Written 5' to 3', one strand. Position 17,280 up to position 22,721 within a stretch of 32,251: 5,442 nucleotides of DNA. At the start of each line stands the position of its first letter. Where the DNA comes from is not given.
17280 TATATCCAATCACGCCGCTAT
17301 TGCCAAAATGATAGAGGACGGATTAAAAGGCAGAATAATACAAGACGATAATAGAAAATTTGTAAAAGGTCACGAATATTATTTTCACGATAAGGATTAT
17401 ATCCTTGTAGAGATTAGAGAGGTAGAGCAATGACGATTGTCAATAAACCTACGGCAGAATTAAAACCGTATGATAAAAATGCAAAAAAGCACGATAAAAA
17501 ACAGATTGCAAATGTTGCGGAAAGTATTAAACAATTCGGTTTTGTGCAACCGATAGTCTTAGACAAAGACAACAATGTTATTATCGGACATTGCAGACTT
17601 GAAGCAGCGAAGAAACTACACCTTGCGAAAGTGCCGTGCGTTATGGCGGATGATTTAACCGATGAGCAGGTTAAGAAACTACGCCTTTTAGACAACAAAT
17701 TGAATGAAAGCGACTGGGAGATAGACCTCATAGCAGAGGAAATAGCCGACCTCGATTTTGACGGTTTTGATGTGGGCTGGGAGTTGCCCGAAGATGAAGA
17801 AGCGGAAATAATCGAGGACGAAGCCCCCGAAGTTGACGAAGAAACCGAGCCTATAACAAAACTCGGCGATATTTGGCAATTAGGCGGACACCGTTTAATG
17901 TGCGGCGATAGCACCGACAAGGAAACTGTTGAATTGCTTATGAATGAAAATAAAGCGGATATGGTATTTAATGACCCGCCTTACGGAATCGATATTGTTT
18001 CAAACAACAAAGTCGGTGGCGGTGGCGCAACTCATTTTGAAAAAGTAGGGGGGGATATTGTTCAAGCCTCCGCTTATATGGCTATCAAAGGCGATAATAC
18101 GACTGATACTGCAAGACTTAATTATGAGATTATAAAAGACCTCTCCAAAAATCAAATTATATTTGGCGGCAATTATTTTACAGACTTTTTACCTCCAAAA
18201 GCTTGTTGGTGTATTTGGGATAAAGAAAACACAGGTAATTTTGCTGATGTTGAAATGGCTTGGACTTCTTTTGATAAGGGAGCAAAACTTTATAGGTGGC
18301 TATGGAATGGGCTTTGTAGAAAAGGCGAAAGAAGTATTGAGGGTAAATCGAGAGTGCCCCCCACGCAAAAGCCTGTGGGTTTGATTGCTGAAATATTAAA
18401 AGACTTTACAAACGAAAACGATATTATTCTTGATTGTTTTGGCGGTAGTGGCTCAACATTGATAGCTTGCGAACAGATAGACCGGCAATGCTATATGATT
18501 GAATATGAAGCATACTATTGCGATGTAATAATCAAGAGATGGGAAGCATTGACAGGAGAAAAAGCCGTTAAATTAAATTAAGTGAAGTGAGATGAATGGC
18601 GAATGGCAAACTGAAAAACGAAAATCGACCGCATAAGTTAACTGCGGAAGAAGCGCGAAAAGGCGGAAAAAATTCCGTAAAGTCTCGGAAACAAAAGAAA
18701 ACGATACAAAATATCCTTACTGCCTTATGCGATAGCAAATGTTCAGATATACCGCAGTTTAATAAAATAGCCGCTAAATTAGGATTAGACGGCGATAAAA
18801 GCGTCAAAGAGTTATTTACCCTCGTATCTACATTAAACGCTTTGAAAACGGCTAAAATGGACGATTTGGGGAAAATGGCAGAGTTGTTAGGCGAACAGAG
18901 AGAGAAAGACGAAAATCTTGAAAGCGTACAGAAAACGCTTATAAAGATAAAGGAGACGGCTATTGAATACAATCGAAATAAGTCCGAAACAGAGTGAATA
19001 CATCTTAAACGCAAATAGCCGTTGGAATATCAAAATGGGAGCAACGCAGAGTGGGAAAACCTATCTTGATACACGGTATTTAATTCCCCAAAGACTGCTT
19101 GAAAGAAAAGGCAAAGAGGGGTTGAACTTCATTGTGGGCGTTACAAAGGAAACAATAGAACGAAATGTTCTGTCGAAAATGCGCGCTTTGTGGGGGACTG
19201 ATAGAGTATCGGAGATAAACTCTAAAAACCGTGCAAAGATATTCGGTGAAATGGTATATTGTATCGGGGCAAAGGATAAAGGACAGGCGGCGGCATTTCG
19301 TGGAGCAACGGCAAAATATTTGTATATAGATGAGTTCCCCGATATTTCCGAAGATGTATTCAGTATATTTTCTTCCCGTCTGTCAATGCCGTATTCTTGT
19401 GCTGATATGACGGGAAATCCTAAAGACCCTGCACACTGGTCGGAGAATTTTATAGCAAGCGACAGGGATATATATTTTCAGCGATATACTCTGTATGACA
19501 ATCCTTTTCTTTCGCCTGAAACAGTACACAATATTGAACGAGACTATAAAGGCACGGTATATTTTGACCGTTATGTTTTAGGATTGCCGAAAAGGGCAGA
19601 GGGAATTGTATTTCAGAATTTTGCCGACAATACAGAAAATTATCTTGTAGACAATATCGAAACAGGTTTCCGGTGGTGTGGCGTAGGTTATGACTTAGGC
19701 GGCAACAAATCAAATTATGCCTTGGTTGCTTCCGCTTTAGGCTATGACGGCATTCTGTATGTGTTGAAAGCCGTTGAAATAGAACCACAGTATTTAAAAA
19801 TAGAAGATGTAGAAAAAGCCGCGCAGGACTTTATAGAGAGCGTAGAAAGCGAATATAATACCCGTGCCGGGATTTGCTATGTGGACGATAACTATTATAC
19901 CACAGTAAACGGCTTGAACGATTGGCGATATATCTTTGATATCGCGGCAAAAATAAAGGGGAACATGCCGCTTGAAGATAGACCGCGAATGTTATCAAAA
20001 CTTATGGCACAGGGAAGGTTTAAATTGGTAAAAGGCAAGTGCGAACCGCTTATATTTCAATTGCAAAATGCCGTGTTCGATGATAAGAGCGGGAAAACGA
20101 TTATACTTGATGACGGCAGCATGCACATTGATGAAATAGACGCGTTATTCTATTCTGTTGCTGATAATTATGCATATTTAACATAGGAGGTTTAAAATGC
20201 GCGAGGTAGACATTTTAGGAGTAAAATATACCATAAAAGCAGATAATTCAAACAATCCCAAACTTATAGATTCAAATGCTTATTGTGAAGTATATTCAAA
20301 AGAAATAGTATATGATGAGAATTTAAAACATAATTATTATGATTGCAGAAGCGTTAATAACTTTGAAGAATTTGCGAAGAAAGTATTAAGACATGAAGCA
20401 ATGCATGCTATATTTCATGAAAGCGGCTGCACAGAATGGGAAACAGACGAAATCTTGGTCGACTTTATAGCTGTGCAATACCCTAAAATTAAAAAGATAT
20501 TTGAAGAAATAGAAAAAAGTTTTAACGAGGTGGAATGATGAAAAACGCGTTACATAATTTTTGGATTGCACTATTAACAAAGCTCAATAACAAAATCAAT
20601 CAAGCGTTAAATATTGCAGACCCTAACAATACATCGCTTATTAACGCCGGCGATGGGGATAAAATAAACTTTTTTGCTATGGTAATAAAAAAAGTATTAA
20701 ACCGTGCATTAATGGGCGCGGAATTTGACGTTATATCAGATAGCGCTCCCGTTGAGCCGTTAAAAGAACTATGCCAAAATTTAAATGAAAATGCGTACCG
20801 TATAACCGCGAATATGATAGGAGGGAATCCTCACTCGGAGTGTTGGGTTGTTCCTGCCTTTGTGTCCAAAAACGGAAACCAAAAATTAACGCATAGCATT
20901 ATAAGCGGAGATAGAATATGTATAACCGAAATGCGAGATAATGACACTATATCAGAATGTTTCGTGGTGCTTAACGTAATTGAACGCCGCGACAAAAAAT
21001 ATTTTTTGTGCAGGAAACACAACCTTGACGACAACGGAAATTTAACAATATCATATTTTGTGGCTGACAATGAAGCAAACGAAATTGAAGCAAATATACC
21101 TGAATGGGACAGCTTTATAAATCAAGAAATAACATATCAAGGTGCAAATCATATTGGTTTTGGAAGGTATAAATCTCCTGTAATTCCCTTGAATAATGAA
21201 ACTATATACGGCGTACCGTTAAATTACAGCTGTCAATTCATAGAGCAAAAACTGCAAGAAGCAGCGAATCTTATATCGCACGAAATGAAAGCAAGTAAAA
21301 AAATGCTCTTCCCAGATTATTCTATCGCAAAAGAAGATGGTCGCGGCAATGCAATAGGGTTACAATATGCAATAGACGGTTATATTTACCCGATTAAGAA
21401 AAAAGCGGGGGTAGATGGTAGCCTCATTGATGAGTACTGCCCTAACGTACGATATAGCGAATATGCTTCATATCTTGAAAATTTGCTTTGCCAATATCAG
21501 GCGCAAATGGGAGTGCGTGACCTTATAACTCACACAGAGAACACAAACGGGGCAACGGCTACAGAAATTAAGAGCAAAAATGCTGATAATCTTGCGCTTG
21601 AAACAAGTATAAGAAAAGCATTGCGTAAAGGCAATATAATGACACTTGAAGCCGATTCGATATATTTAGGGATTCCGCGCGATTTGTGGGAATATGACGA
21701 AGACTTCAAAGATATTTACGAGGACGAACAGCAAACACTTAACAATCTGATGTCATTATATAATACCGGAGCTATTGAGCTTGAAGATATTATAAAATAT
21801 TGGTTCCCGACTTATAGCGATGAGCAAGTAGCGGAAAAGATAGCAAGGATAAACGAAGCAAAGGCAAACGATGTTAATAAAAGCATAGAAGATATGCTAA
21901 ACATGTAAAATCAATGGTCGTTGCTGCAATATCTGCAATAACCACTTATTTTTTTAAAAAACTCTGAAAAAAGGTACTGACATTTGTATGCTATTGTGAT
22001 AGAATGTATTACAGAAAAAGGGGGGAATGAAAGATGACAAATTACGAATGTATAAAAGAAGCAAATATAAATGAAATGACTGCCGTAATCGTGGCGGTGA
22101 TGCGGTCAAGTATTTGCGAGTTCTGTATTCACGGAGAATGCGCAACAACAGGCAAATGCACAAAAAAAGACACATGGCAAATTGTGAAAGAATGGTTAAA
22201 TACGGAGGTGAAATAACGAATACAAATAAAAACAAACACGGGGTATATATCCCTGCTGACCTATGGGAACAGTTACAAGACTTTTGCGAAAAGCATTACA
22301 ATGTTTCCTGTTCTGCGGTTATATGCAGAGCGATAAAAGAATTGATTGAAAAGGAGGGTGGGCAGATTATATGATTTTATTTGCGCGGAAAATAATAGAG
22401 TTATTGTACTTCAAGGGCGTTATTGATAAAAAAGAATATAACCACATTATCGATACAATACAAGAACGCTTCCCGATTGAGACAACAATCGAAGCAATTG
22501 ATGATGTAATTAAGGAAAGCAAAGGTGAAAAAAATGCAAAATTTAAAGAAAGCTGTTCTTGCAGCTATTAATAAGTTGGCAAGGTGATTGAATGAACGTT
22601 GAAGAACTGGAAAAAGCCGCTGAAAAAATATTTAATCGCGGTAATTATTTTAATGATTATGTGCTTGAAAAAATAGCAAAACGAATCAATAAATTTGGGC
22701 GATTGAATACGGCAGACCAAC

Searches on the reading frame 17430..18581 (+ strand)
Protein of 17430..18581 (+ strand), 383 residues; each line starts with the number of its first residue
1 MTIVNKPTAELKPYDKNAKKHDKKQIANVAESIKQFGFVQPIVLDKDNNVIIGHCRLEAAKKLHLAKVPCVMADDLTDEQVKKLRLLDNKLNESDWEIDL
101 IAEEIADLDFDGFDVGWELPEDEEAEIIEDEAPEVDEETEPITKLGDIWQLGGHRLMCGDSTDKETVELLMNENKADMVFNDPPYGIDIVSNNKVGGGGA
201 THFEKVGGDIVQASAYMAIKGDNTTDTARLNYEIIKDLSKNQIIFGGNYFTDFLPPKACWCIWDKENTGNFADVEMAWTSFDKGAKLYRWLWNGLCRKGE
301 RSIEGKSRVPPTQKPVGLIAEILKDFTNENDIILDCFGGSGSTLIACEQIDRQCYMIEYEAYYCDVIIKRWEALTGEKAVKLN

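Call 13: search_protein_families(library=phrogs, proteins=[window:17430-18581:+])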
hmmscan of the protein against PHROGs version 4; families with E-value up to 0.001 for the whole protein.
window:17430-18581:+ (383 aa): 28 families (the best 25 are shown)
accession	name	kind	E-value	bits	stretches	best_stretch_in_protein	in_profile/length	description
phrog_498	-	other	1.4e-99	335.4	1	1-382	33-431/633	DNA methyltransferase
phrog_620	-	DNA, RNA and nucleotide metabolism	3.5e-44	152.5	1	1-160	7-149/217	ParB-like partition protein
phrog_930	-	DNA, RNA and nucleotide metabolism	1.9e-35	123.7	1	3-137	7-141/223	ParB-like partition protein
phrog_15396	-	DNA, RNA and nucleotide metabolism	1.9e-32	114.1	1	10-131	11-134/258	ParB-like partition nuclease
phrog_8071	-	DNA, RNA and nucleotide metabolism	1.4e-31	111.2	1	2-188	6-206/389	ParB-like partition protein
phrog_67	-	other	1.7e-30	107.8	1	106-380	96-352/743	DNA methyltransferase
phrog_940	-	DNA, RNA and nucleotide metabolism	1.5e-29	104.4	1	3-140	6-145/388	nuclease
phrog_3008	-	other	5.5e-24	85.8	1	310-381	150-221/244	DNA methyltransferase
phrog_9353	-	unknown function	3.1e-18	67.6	1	9-140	17-149/245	-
phrog_23085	-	unknown function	6.6e-18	65.7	1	310-380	44-114/138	-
phrog_723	-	DNA, RNA and nucleotide metabolism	9.6e-16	59.2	1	2-118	12-133/223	ParB-like partition protein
phrog_18056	-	DNA, RNA and nucleotide metabolism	1.5e-15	58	1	1-88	1-87/387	ParB-like partition nuclease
phrog_23224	-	other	1.6e-15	58.3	1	173-362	84-278/305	DNA methyltransferase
phrog_18293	-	other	2.5e-14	54.3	1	308-373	44-109/119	methyltransferase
phrog_6218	-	DNA, RNA and nucleotide metabolism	6.2e-12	46.4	1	1-80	3-86/506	ParB-like partition protein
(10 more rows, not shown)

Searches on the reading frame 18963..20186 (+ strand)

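Call 13: search_protein_families(library=phrogs, proteins=[window:18963-20186:+])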
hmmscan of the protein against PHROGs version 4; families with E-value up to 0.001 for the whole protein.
window:18963-20186:+ (407 aa): 3 families
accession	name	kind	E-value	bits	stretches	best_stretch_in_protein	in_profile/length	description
phrog_2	-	head and packaging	7.6e-30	105.3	1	8-403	268-593/807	terminase large subunit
phrog_979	-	head and packaging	3.3e-05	23.8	1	6-165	153-315/642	terminase large subunit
phrog_10250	-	head and packaging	0.00056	20.7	0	199-378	8-191/228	terminase large subunit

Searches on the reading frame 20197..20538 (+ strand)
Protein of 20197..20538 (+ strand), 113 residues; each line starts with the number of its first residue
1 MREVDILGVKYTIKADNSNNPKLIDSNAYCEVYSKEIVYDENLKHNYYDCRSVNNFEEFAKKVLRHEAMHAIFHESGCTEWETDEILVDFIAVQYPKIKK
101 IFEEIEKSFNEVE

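Call 13: search_protein_families(library=phrogs, proteins=[window:20197-20538:+])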
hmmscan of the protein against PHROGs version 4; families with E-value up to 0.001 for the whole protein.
window:20197-20538:+ (113 aa): 1 family
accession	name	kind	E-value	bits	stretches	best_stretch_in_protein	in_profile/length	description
phrog_1233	-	unknown function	5.9e-18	66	1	2-112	10-114/306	-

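Call 76: search_protein_families(library=ncbifam, proteins=[window:20197-20538:+], max_evalue=0.1)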
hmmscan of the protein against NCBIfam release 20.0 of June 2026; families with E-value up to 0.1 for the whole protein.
window:20197-20538:+ (113 aa): 0 families

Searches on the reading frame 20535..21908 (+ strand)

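Call 13: search_protein_families(library=phrogs, proteins=[window:20535-21908:+])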
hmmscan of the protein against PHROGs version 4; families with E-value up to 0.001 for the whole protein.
window:20535-21908:+ (457 aa): 1 family
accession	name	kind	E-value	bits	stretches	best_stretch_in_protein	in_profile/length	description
phrog_533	-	head and packaging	2e-18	67.2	1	116-447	137-480/495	portal protein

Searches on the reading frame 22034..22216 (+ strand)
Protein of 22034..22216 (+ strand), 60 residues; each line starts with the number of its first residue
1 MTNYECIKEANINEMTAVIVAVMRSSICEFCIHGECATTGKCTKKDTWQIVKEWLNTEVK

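Call 48: search_protein_families(library=phrogs, proteins=[window:22034-22216:+], max_evalue=0.001)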
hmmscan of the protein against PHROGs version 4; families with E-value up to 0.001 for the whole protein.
window:22034-22216:+ (60 aa): 1 family
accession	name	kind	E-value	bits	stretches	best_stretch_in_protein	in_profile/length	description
phrog_2999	-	unknown function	0.00094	20.7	0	1-59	55-106/108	-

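Call 99: search_protein_families(library=pfam, proteins=[window:22034-22213:+], max_evalue=0.05)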
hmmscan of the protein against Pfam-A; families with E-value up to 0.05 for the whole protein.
window:22034-22213:+ (60 aa): 0 families

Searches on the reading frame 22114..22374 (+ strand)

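Call 48: search_protein_families(library=phrogs, proteins=[window:22114-22374:+], max_evalue=0.001)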
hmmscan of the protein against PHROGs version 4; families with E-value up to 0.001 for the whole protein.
window:22114-22374:+ (86 aa): 0 families

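Call 76: search_protein_families(library=ncbifam, proteins=[window:22114-22374:+], max_evalue=0.1)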
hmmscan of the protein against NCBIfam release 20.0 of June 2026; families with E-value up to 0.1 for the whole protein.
window:22114-22374:+ (86 aa): 1 family
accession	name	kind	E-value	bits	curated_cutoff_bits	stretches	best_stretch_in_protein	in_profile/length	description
NF041793.1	ORF56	equivalog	0.00018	21.5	50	1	43-78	4-38/39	ORF56 family plasmid copy control protein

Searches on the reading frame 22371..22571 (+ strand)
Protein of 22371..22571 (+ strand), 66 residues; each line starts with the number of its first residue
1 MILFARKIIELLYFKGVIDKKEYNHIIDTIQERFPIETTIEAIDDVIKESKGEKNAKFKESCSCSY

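Call 13: search_protein_families(library=phrogs, proteins=[window:22371-22571:+])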
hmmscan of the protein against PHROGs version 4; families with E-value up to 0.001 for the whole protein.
window:22371-22571:+ (66 aa): 0 families

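Call 76: search_protein_families(library=ncbifam, proteins=[window:22371-22571:+], max_evalue=0.1)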
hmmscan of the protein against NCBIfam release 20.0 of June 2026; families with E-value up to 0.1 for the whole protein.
window:22371-22571:+ (66 aa): 1 family
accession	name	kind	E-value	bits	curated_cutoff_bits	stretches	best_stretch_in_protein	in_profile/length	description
NF010556.0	PRK13951.1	equivalog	0.042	12.7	560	1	7-44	411-446/492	bifunctional shikimate kinase AroK/3-dehydroquinate synthase AroB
